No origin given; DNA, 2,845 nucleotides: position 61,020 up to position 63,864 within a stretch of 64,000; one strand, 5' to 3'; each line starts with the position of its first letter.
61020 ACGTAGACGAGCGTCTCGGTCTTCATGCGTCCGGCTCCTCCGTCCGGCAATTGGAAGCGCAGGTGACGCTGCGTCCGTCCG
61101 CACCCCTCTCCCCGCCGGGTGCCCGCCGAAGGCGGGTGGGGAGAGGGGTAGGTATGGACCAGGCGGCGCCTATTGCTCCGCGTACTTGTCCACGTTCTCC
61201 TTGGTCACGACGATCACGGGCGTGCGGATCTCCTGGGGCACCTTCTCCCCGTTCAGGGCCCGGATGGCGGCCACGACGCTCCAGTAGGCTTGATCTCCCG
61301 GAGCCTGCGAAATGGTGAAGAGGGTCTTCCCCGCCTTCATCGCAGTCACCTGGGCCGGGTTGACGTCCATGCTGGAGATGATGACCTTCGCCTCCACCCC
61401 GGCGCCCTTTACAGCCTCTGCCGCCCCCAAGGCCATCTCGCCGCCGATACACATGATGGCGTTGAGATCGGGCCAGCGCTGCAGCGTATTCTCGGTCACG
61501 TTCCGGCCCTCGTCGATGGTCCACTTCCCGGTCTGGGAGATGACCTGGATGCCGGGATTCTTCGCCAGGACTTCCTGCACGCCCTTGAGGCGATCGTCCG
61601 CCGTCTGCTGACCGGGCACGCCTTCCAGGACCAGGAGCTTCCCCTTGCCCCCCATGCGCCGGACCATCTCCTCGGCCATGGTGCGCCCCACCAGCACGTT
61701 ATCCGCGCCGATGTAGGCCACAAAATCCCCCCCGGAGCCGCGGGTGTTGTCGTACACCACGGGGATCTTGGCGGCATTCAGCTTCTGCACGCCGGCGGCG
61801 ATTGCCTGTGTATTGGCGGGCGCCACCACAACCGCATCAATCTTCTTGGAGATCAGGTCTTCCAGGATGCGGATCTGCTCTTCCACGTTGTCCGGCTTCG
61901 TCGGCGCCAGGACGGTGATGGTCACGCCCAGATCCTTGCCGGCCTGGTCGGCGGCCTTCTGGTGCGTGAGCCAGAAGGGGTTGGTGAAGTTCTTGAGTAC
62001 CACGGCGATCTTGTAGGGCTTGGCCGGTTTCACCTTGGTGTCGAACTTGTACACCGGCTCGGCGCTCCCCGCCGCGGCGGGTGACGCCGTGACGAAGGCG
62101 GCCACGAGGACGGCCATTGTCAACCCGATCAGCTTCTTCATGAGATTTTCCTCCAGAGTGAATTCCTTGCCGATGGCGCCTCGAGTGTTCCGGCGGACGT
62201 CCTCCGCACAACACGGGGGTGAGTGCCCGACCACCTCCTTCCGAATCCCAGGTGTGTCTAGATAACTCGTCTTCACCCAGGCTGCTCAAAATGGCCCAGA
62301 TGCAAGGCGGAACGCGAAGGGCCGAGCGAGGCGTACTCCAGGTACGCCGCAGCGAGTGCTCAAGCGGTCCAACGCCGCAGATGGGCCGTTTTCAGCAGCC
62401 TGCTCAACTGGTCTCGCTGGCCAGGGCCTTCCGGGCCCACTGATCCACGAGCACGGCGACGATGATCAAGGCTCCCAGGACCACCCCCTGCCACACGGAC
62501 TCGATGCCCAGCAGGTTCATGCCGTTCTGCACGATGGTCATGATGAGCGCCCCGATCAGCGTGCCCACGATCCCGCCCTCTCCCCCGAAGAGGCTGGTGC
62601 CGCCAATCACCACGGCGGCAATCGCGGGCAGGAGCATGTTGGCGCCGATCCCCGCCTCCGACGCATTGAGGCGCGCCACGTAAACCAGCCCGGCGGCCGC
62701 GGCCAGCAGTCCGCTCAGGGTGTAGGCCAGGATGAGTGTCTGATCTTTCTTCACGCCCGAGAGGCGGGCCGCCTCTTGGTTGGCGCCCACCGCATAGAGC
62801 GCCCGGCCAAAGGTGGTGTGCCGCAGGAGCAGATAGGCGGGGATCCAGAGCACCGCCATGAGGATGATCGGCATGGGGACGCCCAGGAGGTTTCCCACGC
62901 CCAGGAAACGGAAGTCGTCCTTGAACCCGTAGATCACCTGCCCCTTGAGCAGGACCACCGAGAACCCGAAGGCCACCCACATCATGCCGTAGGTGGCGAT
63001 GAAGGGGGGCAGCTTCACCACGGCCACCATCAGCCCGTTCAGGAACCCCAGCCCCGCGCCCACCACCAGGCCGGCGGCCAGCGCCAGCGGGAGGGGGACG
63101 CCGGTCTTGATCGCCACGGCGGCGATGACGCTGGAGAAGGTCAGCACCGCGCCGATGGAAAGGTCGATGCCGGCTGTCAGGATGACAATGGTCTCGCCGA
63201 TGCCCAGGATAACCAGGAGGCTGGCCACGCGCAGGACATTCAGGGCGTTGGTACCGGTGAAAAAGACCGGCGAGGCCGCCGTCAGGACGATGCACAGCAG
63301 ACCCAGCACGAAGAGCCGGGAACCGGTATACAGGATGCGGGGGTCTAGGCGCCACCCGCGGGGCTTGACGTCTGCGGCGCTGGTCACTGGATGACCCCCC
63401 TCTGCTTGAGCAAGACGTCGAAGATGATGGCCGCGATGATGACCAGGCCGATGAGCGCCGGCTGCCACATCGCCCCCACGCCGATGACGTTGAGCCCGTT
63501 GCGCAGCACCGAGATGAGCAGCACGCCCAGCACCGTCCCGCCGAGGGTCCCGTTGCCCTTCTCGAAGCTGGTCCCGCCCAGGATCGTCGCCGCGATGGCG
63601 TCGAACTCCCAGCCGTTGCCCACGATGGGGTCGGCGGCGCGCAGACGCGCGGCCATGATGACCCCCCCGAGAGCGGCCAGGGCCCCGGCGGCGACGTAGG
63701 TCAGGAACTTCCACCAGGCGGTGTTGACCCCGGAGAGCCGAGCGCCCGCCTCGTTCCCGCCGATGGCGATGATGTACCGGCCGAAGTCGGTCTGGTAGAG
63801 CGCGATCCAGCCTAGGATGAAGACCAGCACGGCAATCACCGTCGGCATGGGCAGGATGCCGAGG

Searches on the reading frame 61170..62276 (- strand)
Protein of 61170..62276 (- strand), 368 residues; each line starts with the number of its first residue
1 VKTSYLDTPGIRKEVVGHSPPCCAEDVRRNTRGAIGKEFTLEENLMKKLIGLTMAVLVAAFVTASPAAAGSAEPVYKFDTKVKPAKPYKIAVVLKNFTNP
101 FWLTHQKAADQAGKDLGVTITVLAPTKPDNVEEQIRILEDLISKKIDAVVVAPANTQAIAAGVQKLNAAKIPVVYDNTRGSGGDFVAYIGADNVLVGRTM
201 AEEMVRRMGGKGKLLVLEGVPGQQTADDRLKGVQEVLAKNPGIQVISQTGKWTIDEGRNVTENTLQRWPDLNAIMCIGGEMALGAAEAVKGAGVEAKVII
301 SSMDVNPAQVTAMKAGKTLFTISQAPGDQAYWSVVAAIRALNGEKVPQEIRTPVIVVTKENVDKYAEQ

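Call 68: search_protein_families(library=pfam, proteins=[window:61170-62276:-], max_evalue=0.00001)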
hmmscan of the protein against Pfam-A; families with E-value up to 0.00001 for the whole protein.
window:61170-62276:- (368 aa): 2 families
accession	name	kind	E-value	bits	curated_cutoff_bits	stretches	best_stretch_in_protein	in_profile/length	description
PF13407.12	Peripla_BP_4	-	2.1e-62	211.5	35.1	1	90-345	1-258/258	Periplasmic binding protein domain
PF00532.27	Peripla_BP_1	-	1.7e-20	74.1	22.2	1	89-325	3-239/281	Periplasmic binding proteins and sugar binding domain of LacI family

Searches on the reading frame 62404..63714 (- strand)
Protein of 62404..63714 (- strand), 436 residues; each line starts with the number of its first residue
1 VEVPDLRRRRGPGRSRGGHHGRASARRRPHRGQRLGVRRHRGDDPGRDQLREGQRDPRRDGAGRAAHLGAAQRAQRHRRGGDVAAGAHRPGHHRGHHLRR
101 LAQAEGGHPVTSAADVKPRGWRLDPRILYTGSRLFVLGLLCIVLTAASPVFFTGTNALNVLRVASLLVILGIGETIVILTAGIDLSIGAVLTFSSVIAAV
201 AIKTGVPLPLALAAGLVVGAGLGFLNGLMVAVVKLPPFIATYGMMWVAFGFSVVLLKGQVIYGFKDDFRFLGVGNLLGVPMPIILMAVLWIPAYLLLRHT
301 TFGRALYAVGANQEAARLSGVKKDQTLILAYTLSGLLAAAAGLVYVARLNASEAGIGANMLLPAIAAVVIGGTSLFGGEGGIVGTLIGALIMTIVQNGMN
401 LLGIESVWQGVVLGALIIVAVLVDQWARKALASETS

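Call 33: search_protein_families(library=pfam, proteins=[window:62404-63714:-], max_evalue=0.00001)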
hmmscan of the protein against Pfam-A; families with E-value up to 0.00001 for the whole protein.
window:62404-63714:- (436 aa): 1 family
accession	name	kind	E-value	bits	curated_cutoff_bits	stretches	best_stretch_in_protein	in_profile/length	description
PF02653.21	BPD_transp_2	-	8.5e-45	153.4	26.8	1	157-421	2-269/269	Branched-chain amino acid transport system / permease component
